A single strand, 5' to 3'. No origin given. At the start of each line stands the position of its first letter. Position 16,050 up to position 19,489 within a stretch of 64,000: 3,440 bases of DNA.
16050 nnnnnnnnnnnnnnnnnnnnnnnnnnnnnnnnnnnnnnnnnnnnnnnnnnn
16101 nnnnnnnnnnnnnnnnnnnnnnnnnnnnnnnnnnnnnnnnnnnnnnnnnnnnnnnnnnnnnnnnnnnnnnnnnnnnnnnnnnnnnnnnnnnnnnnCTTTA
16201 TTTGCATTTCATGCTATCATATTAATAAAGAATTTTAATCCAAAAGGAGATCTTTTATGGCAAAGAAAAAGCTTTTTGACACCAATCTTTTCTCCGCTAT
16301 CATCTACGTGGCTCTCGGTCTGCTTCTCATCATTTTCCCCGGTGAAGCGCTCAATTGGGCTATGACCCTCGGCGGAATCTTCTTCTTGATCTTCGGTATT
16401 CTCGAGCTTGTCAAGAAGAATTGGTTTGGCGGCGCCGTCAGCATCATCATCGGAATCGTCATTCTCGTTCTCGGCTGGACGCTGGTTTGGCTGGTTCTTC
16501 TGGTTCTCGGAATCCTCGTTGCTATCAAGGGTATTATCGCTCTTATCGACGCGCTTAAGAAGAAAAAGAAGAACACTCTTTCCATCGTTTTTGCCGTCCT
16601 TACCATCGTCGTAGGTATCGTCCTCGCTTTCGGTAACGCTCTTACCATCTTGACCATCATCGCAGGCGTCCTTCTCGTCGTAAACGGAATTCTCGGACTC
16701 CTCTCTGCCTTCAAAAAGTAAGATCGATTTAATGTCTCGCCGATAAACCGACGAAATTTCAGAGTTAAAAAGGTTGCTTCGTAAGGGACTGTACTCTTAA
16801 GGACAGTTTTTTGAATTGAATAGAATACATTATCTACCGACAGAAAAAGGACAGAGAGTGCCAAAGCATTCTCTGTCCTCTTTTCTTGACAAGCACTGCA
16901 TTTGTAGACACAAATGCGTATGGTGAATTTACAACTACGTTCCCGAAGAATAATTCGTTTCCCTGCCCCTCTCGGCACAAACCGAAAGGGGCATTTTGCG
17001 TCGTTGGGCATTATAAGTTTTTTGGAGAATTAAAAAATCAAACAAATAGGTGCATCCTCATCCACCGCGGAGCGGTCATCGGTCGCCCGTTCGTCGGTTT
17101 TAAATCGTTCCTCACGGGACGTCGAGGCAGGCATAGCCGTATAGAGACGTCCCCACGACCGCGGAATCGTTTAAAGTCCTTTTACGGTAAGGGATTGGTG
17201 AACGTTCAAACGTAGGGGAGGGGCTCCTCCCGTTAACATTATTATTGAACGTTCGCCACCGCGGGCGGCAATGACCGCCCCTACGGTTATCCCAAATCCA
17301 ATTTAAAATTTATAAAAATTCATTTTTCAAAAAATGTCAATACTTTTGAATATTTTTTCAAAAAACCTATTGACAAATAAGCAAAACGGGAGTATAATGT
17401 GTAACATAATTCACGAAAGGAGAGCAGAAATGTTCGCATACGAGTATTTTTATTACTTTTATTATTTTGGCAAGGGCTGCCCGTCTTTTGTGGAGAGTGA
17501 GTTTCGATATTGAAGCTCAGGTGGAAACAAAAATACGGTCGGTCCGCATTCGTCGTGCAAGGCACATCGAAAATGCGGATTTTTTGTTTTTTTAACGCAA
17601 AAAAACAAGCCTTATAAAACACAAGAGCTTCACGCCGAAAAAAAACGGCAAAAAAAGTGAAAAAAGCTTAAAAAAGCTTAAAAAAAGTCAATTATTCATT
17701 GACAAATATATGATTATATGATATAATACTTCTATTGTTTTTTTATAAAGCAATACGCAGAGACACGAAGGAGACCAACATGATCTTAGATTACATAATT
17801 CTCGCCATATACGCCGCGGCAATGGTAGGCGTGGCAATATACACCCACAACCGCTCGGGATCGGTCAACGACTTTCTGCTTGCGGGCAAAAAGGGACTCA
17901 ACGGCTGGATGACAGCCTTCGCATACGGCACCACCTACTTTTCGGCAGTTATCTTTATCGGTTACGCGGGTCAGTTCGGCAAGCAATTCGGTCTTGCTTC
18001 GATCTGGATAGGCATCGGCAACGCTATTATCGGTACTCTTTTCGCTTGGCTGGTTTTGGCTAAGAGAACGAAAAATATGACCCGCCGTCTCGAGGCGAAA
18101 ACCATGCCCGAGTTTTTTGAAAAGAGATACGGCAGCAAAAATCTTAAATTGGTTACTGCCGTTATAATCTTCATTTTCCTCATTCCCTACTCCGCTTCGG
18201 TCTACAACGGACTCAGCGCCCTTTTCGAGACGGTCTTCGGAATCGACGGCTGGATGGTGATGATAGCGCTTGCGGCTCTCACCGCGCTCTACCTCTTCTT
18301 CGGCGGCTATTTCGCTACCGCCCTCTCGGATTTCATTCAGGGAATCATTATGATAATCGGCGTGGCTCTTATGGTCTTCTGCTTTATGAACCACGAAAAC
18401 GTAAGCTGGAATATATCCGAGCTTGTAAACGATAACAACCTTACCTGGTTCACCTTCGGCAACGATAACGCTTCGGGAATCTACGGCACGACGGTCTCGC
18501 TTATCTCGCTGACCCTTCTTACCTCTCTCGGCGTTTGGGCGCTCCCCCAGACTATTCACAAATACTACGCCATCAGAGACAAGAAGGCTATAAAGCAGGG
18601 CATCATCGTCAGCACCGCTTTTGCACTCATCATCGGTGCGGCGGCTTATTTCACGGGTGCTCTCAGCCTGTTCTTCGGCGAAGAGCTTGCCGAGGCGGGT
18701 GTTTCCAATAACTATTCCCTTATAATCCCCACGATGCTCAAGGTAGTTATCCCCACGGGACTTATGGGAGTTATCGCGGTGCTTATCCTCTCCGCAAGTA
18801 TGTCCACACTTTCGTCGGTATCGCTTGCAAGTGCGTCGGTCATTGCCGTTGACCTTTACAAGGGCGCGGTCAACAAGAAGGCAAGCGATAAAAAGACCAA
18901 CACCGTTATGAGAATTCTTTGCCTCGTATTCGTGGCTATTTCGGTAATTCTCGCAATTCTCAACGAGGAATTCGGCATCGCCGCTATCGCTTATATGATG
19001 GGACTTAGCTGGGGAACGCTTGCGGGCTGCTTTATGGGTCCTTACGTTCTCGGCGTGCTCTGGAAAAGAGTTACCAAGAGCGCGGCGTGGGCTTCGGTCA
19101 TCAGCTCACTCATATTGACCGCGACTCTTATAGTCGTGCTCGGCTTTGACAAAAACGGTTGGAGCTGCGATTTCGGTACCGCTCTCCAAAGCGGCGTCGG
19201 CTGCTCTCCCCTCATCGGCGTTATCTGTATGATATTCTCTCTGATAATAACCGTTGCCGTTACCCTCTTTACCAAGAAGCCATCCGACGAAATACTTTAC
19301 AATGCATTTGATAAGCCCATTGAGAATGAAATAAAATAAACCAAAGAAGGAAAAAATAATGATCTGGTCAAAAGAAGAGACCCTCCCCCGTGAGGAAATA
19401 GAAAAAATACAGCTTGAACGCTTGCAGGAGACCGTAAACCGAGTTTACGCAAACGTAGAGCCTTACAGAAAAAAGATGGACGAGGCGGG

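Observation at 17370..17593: Phe/Tyr-rich leader peptide plus terminator: a ribosome-mediated attenuator in a Firmicute, upstream of an aryl-acid operon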

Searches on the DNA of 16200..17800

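Call 48: search_rna_families(source=window, start=16200, end=17800, threshold=evalue, max_evalue=10)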
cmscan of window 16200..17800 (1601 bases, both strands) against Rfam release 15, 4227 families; matches with E-value up to 10: 9.
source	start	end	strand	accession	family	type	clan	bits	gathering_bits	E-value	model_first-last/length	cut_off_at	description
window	16842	16886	+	RF03623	mir-1252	Gene; miRNA;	-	20.7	70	2.2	1-65/65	no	mir-1252 microRNA precursor family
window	17400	17489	+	RF01770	rimP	Cis-reg; leader;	-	19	47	4.5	1-102/102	no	Gammaprotebacteria rimP leader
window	16212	16302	+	RF01198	snoR69Y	Gene; snRNA; snoRNA; CD-box;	CL00051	17.7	45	6.1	1-99/99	no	Small nucleolar RNA snoR69Y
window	16837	16892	-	RF03300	mir-3617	Gene; miRNA;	-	17.1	107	4.5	1-79/79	no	mir-3617 microRNA precursor family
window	16842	16886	+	RF03790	MIR8008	Gene; miRNA;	-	16.5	66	5.8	7-47/55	no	MIR8008 microRNA precursor family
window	16212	16312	-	RF01296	snoU85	Gene; snRNA; snoRNA; HACA-box;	CL00082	15.5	41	0.14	1-329/329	no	Small nucleolar RNA U85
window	16963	17027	-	RF01985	ZEB2_AS1_2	Gene; lncRNA;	-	13.6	70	4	1-61/61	no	ZEB2 antisense RNA 1 conserved region 2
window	16843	16962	-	RF02637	EF0408_EF0409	Gene; sRNA;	-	13.5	440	1.1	1-412/412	no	Enterococcus sRNA EF0408_EF0409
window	17740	17800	+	RF01673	PhrS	Gene; sRNA;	-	10.7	37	8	1-55/212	3'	PhrS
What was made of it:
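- On Rfam leader families (Phe_leader, leu/phe leader, Trp_leader and others): At E<=10 over 16200-17800 there were only noise hits (call 48).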

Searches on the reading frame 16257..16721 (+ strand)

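Call 62: search_protein_families(library=pfam, proteins=[window:16257-16721:+], max_evalue=0.01)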
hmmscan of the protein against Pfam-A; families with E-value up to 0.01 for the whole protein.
window:16257-16721:+ (154 aa): 2 families
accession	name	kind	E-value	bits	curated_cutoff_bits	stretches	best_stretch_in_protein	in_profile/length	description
PF03729.18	DUF308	-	1.2e-14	54.8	25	2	13-53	2-42/73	Short repeat of unknown function (DUF308)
PF03779.20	SPW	-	0.0012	19.7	31.5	0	80-143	30-91/93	SPW repeat domain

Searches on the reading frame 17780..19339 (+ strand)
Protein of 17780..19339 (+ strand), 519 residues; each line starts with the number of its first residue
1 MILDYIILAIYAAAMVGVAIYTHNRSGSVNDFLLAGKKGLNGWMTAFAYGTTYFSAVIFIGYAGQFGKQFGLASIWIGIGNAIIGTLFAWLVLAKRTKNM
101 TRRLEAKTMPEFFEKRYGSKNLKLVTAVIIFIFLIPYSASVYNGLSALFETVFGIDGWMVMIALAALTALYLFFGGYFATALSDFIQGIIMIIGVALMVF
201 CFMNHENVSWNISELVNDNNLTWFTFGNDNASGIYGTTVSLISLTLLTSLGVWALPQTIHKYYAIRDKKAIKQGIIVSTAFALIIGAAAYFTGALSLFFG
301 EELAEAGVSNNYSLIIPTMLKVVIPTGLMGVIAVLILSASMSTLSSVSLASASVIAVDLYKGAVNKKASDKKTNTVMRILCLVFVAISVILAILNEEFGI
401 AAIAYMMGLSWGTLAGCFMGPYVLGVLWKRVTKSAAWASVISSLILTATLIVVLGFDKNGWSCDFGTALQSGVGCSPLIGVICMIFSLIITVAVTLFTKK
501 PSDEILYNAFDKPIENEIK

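Call 7: search_protein_families(library=pfam, proteins=[window:17780-19339:+])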
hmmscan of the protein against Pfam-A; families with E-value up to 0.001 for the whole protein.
window:17780-19339:+ (519 aa): 1 family
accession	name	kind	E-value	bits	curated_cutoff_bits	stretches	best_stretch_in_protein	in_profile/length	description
PF00474.23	SSF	-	2e-54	185.5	22.8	1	33-441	2-404/406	Sodium:solute symporter family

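Call 9: find_homologous_proteins(query=window:17780-19339:+, max_evalue=1e-30)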
Query window:17780-19339:+ (519 aa): 7999 proteins with E <= 1e-30 among 8000 candidates; the best 120 are listed.
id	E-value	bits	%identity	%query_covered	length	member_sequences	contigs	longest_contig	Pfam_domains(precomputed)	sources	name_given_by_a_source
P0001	0.0e+0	1112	100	100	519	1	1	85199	PF00474.24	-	-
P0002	0.0e+0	1038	92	100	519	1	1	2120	PF00474.24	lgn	-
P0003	0.0e+0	1029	92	100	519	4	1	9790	PF00474.24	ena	-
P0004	0.0e+0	1024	90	100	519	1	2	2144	PF00474.24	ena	-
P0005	0.0e+0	1022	90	100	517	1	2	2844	PF00474.24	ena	-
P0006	0.0e+0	1021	90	100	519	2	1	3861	PF00474.24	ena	-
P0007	0.0e+0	1016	89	100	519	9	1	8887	PF00474.24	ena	-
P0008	4.9e-295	997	90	99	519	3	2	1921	PF00474.24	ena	-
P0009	1.3e-293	992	88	100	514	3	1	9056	PF00474.24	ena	-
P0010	4.9e-292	987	88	100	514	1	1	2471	PF00474.24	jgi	jgi:SSS family transporter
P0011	1.1e-291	986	88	100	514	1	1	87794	PF00474.24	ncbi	-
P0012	1.4e-291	986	87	100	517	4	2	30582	PF00474.24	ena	-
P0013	2.2e-291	985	88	100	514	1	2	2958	PF00474.24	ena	-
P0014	3.6e-291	984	88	100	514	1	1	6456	PF00474.24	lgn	-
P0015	5.7e-289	977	87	100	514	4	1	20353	PF00474.24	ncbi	-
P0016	6.2e-289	977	87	100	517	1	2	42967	PF00474.24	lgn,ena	-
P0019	3.2e-288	975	86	100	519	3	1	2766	PF00474.24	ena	-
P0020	3.9e-288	974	86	100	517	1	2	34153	PF00474.24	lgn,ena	-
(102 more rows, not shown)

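Call 11: find_related_loci(query=window:17780-19339:+, collection=genome_contigs, flank=4000)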
Query window:17780-19339:+ (519 aa) in genome_contigs; peptide patterns used: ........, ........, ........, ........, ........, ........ (x = any residue, [..] = any of these).
196 stretches matched a pattern; 162 encode a relative of the query (tblastn E <= 1e-3); the best 80 are kept; 80 distinct loci.
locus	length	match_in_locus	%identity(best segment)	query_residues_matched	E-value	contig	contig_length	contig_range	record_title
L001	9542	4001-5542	88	1-519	0e+0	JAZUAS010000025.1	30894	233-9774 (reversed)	MAG: Eubacteriales bacterium isolate T1900045319_YK20190008.MAGScoT_cleanbin_000024 SGB_6338_k141_717032, whole genome s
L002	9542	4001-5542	87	1-519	0e+0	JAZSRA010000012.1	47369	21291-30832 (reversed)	MAG: Eubacteriales bacterium isolate T1900044540_TS20190006.MAGScoT_cleanbin_000027 SGB_58_k141_29830, whole genome shot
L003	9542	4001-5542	88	1-519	0e+0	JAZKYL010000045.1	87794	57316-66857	MAG: Eubacteriales bacterium isolate T1900045102_TC20190096.MAGScoT_cleanbin_000011 SGB_4764_k141_1306595, whole genome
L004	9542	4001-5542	87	1-519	0e+0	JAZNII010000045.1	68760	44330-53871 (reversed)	MAG: Eubacteriales bacterium isolate T1900044687_TS20190153.MAGScoT_cleanbin_000012 SGB_1727_k141_343193, whole genome s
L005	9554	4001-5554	79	1-518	0e+0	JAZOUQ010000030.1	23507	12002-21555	MAG: Eubacteriales bacterium isolate T1900045532_YK20190226.MAGScoT_cleanbin_000011 SGB_7733_k141_59228, whole genome sh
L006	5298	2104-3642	79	1-519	0e+0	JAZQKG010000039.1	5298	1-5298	MAG: Eubacteriales bacterium isolate T1900044615_TS20190081.MAGScoT_cleanbin_000038 SGB_840_k141_369096, whole genome sh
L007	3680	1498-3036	79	1-519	0e+0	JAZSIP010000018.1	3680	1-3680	MAG: Eubacteriales bacterium isolate T1900044569_TS20190035.MAGScoT_cleanbin_000030 SGB_429_k141_1372140, whole genome s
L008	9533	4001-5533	79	3-519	0e+0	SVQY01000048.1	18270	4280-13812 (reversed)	MAG: Oscillospiraceae bacterium isolate SIG629 NODE_14860_length_18270_cov_1.983961, whole genome shotgun sequence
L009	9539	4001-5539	77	1-519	0e+0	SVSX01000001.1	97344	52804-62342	MAG: Oscillospiraceae bacterium isolate SIG680 NODE_5380_length_97344_cov_2.027413, whole genome shotgun sequence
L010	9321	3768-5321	80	1-518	0e+0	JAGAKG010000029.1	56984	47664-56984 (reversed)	MAG: Clostridia bacterium isolate RGIG8519 Water_deer_Cecum-2__c199534, whole genome shotgun sequence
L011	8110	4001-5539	76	1-519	0e+0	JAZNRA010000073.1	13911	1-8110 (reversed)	MAG: Acutalibacteraceae bacterium isolate T1900044821_TS20190287.MAGScoT_cleanbin_000009 SGB_2841_k141_1886588, whole ge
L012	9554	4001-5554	77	1-519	0e+0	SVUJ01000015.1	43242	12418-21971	MAG: Oscillospiraceae bacterium isolate SIG718 NODE_19547_length_43242_cov_7.135614, whole genome shotgun sequence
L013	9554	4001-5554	76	1-518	0e+0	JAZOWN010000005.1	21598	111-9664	MAG: Eubacteriales bacterium isolate T1900045522_YK20190216.MAGScoT_cleanbin_000007 SGB_7650_k141_2822035, whole genome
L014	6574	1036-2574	78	1-519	0e+0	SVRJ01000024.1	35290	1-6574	MAG: Oscillospiraceae bacterium isolate SIG640 NODE_5292_length_35290_cov_1.727156, whole genome shotgun sequence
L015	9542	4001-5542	78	1-519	0e+0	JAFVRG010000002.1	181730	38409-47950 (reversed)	MAG: Clostridia bacterium isolate RGIG5322 Sheep_Colon-2__c61698, whole genome shotgun sequence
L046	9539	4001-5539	71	1-519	0e+0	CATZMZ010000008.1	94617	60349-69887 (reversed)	MAG TPA_asm: uncultured Eubacteriales bacterium isolate ERR9578292_bin.20_MetaWRAP_v1.3_MAG genome assembly, contig: ERZ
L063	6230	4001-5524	73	1-518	0e+0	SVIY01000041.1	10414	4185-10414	MAG: Clostridiales bacterium isolate SIG421 NODE_103034_length_10414_cov_1.323904, whole genome shotgun sequence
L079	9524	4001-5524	71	1-518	0e+0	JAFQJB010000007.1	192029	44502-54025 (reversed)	MAG: Clostridia bacterium isolate RGIG1865 Goat_Cecum-6__c228153, whole genome shotgun sequence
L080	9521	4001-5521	71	1-518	0e+0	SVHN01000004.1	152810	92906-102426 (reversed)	MAG: Clostridiales bacterium isolate SIG385 NODE_472_length_152810_cov_6.094444, whole genome shotgun sequence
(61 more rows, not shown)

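Call 19: find_encoding_contigs(protein=P0003, flank=3000, max_places=4)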
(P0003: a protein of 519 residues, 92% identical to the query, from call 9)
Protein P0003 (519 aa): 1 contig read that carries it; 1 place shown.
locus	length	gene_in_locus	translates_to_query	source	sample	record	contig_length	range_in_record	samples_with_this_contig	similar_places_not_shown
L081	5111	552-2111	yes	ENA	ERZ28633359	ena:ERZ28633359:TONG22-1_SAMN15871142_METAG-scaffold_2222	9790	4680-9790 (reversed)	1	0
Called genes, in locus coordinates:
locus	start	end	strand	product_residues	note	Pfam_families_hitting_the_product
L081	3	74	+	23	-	?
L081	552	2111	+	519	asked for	PF00474:SSF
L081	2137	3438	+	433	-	PF00501:AMP-binding, PF14535:AMP-binding_C_2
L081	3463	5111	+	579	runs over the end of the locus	PF01855:POR_N, PF02775:TPP_enzyme_C, PF00037:Fer4 (weak)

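Call 20: find_encoding_contigs(protein=P0007, flank=3000, max_places=4)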
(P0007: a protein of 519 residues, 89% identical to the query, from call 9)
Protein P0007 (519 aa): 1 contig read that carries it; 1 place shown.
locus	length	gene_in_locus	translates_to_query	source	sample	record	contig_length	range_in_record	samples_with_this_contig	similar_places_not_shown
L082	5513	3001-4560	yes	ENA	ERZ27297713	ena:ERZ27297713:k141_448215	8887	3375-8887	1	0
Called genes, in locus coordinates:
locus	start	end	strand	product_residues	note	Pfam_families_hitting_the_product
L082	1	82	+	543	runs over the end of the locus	PF12838:Fer4_7 (faint), PF13187:Fer4_9 (faint), PF12801:Fer4_5, PF00037:Fer4 (weak), PF13484:Fer4_16 (weak), PF00085:Thioredoxin (faint), PF00578:AhpC-TSA, PF08534:Redoxin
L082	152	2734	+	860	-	PF00009:GTP_EFTU, PF22042:EF-G_D2 (faint), PF03764:EFG_IV, PF00679:EFG_C, PF05991:NYN_YacP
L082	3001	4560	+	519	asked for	PF00474:SSF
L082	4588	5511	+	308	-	?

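Call 21: find_encoding_contigs(protein=P0006, flank=3000, max_places=4)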
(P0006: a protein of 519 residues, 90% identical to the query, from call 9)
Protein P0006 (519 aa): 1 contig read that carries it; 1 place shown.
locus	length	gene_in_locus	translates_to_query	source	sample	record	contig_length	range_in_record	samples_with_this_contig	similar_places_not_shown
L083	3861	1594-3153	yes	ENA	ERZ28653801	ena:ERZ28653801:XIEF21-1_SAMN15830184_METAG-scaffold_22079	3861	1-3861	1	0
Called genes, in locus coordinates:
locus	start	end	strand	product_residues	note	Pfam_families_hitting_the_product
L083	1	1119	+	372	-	?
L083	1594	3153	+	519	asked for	PF00474:SSF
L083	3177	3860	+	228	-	?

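Call 24: find_related_loci(query=L063:4001-5524:+, collection=metagenome_contigs, flank=1500)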
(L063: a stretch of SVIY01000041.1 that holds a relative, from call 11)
Query L063:4001-5524:+ (508 aa) in metagenome_contigs; peptide patterns used: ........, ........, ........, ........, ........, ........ (x = any residue, [..] = any of these).
316 stretches matched a pattern; 172 encode a relative of the query (tblastn E <= 1e-3); the best 80 are kept; 80 distinct loci.
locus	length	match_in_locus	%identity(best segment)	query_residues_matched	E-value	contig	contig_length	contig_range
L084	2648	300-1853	70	1-508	0e+0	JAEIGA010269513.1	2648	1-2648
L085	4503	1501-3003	71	8-508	0e+0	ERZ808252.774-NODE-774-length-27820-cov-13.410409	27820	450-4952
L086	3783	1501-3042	70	1-508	0e+0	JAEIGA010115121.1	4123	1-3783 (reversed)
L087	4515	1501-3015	72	5-508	0e+0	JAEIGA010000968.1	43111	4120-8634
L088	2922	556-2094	73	1-508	0e+0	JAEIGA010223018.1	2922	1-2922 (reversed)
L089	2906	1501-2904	74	1-464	0e+0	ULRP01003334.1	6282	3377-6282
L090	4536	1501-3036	70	1-508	0e+0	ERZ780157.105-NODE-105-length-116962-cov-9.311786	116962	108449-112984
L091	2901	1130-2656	69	1-508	0e+0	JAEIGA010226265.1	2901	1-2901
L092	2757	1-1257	71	94-508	0e+0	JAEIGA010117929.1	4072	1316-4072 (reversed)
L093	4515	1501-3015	57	4-508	0e+0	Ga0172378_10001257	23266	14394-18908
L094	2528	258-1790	57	2-507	0e+0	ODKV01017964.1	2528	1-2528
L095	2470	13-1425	53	38-507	6e-157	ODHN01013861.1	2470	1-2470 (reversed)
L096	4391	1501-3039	48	1-508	5e-147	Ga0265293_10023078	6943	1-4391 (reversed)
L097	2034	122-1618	52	1-503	2e-157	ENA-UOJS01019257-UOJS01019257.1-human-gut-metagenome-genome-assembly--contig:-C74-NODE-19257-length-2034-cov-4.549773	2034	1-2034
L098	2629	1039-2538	51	5-502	3e-149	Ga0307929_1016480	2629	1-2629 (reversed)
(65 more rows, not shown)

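Call 32: find_encoding_contigs(protein=P0005, flank=1200, max_places=3)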
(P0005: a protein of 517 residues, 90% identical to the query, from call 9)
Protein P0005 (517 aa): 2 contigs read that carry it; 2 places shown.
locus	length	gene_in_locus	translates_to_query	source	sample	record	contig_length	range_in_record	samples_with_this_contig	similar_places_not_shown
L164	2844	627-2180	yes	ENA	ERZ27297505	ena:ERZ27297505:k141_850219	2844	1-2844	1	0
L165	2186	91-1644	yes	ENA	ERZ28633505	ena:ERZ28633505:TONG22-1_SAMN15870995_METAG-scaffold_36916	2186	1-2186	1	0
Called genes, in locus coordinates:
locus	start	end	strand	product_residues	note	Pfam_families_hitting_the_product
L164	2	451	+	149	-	?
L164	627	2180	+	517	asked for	PF00474:SSF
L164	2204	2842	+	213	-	?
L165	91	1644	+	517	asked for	PF00474:SSF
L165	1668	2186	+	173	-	?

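Call 33: find_encoding_contigs(protein=P0012, flank=1200, max_places=3)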
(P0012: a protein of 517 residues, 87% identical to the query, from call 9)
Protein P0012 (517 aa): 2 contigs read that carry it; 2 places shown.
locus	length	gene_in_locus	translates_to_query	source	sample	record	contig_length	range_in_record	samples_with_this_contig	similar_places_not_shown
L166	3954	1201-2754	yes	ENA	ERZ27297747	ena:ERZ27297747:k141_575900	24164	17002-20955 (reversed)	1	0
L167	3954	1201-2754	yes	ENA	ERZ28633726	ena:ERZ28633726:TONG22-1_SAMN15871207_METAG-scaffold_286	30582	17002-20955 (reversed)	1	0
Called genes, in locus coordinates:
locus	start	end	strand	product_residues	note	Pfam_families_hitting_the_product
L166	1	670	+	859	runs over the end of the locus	PF00009:GTP_EFTU, PF03764:EFG_IV, PF00679:EFG_C, PF05991:NYN_YacP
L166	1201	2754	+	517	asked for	PF00474:SSF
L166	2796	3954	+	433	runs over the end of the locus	PF00501:AMP-binding, PF14535:AMP-binding_C_2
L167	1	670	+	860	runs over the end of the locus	PF00009:GTP_EFTU, PF22042:EF-G_D2 (weak), PF03764:EFG_IV, PF00679:EFG_C, PF05991:NYN_YacP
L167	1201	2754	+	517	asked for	PF00474:SSF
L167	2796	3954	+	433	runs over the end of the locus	PF00501:AMP-binding, PF14535:AMP-binding_C_2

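Call 34: find_encoding_contigs(protein=P0019, flank=1200, max_places=3)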
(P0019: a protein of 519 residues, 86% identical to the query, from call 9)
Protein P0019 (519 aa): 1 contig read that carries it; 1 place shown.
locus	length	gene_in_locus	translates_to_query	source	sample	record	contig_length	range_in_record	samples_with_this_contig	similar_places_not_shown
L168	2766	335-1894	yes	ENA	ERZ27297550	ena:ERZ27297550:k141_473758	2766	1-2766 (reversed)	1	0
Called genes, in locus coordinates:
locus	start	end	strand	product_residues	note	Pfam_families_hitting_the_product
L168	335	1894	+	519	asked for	PF00474:SSF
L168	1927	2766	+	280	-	?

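Call 35: find_encoding_contigs(protein=P0004, flank=1200, max_places=3)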
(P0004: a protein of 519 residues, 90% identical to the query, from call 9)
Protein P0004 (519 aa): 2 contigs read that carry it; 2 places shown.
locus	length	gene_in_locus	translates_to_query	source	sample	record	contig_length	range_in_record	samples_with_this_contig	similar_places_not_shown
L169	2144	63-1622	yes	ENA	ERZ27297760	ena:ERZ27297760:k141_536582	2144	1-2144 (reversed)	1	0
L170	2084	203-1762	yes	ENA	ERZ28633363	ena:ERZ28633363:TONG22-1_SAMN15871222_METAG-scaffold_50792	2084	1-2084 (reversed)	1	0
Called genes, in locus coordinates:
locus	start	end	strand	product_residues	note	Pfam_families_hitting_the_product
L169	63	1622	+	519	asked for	PF00474:SSF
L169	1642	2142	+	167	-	?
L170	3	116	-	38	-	?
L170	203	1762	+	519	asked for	PF00474:SSF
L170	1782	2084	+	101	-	?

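Call 58: search_protein_families(library=ncbifam, proteins=[window:17780-19339:+], max_evalue=1e-10)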
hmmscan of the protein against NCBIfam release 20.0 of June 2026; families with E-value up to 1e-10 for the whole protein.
window:17780-19339:+ (519 aa): 11 families
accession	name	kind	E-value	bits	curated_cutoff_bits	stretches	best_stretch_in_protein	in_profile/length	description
TIGR02121.1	Na_Pro_sym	equivalog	6.3e-55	186.8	515.5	1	5-511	4-481/488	sodium/proline symporter PutP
TIGR00813.1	sss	superfamily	6.5e-51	173.7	184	1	33-441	2-409/411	sodium/solute symporter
TIGR02119.1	panF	equivalog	1.1e-43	150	328.05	1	7-444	6-431/471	sodium/pantothenate symporter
NF011948.0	PRK15419.1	equivalog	4.8e-30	104.9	955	1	7-453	10-444/502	sodium/proline symporter PutP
TIGR03648.1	Na_symport_lg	subfamily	2.2e-24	85.8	320.75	1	324-505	358-537/547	VC_2705 family sodium/solute symporter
NF007790.0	PRK10484.1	equivalog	3.3e-24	85.6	401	1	11-458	11-459/527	solute:sodium symporter family transporter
NF006903.2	PRK09395.1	subfamily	3e-22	78.7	750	1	7-470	40-495/552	cation/acetate symporter ActP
TIGR02711.1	symport_actP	equivalog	2.8e-20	72.6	1099.25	1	6-455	36-479/549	cation/acetate symporter ActP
NF009135.0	PRK12488.1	subfamily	8.2e-20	70.9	850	1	7-455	37-479/549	cation/acetate symporter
NF058657.1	MncbAcdTpMctC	equivalog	1e-18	67.1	670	1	5-453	9-455/527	monocarboxylic acid transporter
NF046076.1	monocarbox_MctP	equivalog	1.6e-11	43.6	625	1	24-497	26-479/481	monocarboxylate uptake permease MctP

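Call 66: find_encoding_contigs(protein=P0016, flank=1000, max_places=2)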
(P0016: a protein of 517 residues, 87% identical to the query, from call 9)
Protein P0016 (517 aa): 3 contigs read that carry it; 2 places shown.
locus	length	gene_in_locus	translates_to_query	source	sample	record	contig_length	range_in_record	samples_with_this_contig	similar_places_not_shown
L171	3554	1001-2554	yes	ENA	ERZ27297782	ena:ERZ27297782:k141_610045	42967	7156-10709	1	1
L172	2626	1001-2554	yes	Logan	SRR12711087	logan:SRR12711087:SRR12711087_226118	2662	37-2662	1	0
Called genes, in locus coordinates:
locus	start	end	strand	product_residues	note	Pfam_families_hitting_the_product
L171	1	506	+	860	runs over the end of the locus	PF00009:GTP_EFTU, PF22042:EF-G_D2 (weak), PF03764:EFG_IV, PF00679:EFG_C, PF05991:NYN_YacP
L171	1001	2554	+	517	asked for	PF00474:SSF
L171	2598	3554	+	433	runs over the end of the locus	PF00501:AMP-binding, PF14535:AMP-binding_C_2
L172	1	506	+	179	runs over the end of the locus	?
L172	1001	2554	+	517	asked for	PF00474:SSF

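Call 67: find_encoding_contigs(protein=P0020, flank=1000, max_places=2)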
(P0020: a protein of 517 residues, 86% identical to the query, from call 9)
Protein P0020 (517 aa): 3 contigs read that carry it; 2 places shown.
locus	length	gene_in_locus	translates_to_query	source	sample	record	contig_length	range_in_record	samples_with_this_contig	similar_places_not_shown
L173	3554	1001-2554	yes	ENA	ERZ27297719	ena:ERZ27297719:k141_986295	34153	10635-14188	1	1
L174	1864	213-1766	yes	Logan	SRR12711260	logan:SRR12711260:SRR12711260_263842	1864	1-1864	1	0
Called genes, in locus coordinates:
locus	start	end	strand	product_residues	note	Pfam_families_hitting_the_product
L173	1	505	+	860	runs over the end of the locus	PF00009:GTP_EFTU, PF22042:EF-G_D2 (weak), PF03764:EFG_IV, PF00679:EFG_C, PF05991:NYN_YacP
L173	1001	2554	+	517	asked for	PF00474:SSF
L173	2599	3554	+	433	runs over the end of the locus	PF00501:AMP-binding, PF14535:AMP-binding_C_2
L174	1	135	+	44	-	?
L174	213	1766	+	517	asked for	PF00474:SSF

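Call 68: find_encoding_contigs(protein=P0002, flank=1000, max_places=2)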
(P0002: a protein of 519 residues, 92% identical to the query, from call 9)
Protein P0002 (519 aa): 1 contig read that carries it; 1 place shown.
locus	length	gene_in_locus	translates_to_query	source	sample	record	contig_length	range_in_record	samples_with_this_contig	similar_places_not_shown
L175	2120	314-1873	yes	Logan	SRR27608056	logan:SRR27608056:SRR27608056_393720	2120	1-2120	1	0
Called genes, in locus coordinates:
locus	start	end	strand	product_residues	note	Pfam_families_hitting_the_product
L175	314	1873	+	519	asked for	PF00474:SSF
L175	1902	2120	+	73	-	?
